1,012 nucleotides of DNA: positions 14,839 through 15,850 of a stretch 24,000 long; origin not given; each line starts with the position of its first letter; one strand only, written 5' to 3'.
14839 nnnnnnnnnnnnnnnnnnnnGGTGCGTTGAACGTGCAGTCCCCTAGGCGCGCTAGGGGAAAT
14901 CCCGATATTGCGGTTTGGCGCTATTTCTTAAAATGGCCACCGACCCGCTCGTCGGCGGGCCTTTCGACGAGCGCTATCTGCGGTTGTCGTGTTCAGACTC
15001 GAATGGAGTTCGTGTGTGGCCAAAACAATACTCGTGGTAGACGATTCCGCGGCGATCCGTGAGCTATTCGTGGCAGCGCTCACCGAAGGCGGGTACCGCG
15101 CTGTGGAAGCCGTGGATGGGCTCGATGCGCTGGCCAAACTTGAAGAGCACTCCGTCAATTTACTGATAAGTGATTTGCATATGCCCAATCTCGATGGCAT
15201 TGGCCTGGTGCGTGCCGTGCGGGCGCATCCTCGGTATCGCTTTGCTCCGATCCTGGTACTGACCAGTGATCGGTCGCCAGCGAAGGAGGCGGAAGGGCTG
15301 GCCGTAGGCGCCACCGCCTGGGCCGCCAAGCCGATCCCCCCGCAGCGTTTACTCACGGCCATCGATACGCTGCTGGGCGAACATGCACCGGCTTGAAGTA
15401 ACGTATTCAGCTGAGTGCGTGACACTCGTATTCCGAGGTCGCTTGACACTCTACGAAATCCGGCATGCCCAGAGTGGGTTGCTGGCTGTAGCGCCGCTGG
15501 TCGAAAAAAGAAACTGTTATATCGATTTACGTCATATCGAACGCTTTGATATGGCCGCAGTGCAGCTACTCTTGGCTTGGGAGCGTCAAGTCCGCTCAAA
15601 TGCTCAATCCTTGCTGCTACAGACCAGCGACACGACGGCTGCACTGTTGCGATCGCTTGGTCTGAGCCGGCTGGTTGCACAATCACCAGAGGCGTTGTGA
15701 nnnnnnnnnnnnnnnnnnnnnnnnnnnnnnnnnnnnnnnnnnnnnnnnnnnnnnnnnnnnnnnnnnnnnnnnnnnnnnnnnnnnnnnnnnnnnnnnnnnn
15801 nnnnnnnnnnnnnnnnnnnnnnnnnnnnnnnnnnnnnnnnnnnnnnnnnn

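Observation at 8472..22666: Archaic Csu/CupE-type pilus operon followed directly by a complete accessory chemosensory operon and an orphan NarL-type regulator: candidate chemosensory-controlled pilus/surface module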

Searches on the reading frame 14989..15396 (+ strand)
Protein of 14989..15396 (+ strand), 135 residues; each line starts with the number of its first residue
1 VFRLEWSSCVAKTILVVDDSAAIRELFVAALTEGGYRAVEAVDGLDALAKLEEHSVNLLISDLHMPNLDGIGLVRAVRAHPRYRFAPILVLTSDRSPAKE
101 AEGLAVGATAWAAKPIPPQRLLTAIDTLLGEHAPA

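Call 5: search_protein_families(library=pfam, proteins=[window:14989-15396:+], max_evalue=0.01)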
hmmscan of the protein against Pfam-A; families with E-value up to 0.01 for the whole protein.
window:14989-15396:+ (135 aa): 1 family
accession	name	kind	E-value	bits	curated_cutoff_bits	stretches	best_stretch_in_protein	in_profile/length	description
PF00072.30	Response_reg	-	8.8e-22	77.8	30.2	1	14-125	1-110/111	Response regulator receiver domain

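Call 24: search_protein_families(library=ncbifam, proteins=[window:15016-15396:+], max_evalue=0.001)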
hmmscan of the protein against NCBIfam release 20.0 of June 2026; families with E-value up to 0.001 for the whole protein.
window:15016-15396:+ (126 aa): 88 families (the best 25 are shown)
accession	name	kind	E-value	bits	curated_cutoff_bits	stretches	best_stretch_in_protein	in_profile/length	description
TIGR02154.1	PhoB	equivalog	3.5e-21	75.6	296.2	1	1-122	1-122/226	phosphate regulon transcriptional regulator PhoB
NF045944.1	ResRegRpaBCyano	equivalog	4.2e-19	68.8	330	1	6-120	1-112/229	response regulator transcription factor RpaB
NF007135.0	PRK09581.1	equivalog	3e-18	65.9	474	1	1-119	1-119/457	PleD family two-component system response regulator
NF033120.0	vanR_FM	exception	1.7e-17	63.9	460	1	4-118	5-116/231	vancomycin resistance response regulator transcription factor, VanR-F/VanR-M family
NF041733.1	resp_reg_CseB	equivalog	3.8e-17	62.4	350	1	4-120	2-115/228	two-component system response regulator CseB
NF040689.1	MtrAB_MtrA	equivalog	1.3e-16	60.6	300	1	5-120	1-113/219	MtrAB system response regulator MtrA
NF007005.1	PRK09468.1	equivalog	1.8e-16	60.3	331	1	3-121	4-120/237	osmolarity response regulator transcription factor OmpR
NF033117.2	vanR_ACDEGLN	exception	2.2e-16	60.1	350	1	5-120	1-113/226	VanR-ABDEGLN family response regulator transcription factor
NF007901.0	PRK10610.1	equivalog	6.5e-16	58.6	189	1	5-107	8-111/129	chemotaxis response regulator CheY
NF007969.0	PRK10693.1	equivalog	1.2e-15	57.4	329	1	2-107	7-110/337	two-component system response regulator RssB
NF000403.1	vanR-C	exception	1.7e-15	57.2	480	1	1-120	1-117/231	vancomycin resistance response regulator transcription factor VanR-C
NF040534.1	resp_reg_YycF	equivalog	2e-15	56.7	340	1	3-118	1-113/231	response regulator YycF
NF007546.0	PRK10161.1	equivalog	5.8e-15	55.5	471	1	1-121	1-121/229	phosphate response regulator transcription factor PhoB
NF008296.0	PRK11083.1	equivalog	6e-15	55.3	273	1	2-120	3-118/228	two-component system response regulator CreB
NF008099.0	PRK10841.1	equivalog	7.1e-15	53.8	920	1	4-107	826-927/949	two-component system sensor histidine kinase RcsC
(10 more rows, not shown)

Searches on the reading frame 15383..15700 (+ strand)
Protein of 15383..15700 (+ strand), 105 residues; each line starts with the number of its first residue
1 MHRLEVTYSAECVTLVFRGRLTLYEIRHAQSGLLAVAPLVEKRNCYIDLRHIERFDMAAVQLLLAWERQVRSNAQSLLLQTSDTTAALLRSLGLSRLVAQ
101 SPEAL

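Call 5: search_protein_families(library=pfam, proteins=[window:15383-15700:+], max_evalue=0.01)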
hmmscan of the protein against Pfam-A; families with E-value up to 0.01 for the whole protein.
window:15383-15700:+ (105 aa): 2 families
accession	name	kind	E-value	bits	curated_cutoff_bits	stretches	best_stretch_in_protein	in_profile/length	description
PF13466.11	STAS_2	-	4.4e-09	36.8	29.2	1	16-94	2-79/80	STAS domain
PF01740.26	STAS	-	0.00062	20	22.6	1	13-98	11-97/106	STAS domain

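Call 24: search_protein_families(library=ncbifam, proteins=[window:15383-15700:+], max_evalue=0.001)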
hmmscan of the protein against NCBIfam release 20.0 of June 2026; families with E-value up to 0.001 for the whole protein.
window:15383-15700:+ (105 aa): 1 family
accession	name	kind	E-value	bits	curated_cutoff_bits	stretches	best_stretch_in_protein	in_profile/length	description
TIGR00377.1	ant_ant_sig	superfamily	0.00058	19.7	53.45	1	5-101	6-103/108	anti-sigma factor antagonist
